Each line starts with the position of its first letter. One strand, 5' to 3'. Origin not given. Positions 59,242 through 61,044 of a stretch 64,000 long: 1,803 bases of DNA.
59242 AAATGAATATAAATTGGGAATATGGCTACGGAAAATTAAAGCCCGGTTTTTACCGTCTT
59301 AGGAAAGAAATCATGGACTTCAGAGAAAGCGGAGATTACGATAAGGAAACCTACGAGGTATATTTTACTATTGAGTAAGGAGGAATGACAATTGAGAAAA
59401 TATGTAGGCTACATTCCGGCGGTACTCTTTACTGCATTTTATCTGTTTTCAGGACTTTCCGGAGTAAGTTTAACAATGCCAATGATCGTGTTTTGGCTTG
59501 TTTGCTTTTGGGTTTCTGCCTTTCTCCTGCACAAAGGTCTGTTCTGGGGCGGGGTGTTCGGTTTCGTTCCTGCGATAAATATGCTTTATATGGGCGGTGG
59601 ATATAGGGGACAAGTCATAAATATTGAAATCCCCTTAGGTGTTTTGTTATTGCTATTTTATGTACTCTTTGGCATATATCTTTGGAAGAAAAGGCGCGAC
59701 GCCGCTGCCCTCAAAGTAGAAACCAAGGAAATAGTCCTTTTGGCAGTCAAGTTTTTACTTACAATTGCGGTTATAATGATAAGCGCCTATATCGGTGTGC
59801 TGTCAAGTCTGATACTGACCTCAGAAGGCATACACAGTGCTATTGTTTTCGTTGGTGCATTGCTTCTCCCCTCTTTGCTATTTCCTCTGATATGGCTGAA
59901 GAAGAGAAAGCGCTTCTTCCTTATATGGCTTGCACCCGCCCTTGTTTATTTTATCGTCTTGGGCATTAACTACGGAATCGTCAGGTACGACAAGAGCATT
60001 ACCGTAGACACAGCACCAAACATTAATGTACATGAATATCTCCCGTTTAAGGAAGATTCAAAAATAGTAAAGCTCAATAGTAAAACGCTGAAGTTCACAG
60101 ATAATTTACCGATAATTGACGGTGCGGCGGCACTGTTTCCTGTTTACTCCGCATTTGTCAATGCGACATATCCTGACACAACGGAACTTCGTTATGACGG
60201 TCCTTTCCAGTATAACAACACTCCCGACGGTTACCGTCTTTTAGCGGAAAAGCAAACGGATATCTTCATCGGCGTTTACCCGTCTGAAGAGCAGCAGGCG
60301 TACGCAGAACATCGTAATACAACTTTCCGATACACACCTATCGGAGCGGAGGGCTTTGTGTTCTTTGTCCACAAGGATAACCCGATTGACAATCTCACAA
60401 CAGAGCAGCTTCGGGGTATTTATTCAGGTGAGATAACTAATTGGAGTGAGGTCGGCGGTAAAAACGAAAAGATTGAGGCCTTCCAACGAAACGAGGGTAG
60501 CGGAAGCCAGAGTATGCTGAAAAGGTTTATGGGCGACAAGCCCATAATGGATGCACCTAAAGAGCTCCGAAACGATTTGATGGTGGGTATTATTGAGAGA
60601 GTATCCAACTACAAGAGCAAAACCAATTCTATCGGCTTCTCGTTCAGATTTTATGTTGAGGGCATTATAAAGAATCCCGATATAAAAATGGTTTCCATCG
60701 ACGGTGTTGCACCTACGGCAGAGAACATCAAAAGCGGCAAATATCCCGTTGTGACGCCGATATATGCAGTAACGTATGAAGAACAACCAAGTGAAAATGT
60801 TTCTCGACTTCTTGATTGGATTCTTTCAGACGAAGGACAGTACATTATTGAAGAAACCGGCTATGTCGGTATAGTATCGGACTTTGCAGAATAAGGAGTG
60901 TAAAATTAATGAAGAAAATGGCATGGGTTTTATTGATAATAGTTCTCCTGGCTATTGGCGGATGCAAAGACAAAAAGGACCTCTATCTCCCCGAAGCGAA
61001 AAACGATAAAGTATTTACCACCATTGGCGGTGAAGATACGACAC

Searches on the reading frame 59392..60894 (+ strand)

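Call 89: search_protein_families(library=pfam, proteins=[window:59392-60894:+], max_evalue=0.00001)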
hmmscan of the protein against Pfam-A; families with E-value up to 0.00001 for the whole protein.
window:59392-60894:+ (500 aa): 1 family
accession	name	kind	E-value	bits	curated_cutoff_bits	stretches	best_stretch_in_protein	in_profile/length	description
PF12849.12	PBP_like_2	-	1.4e-32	113.9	27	1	258-481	33-267/267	PBP superfamily domain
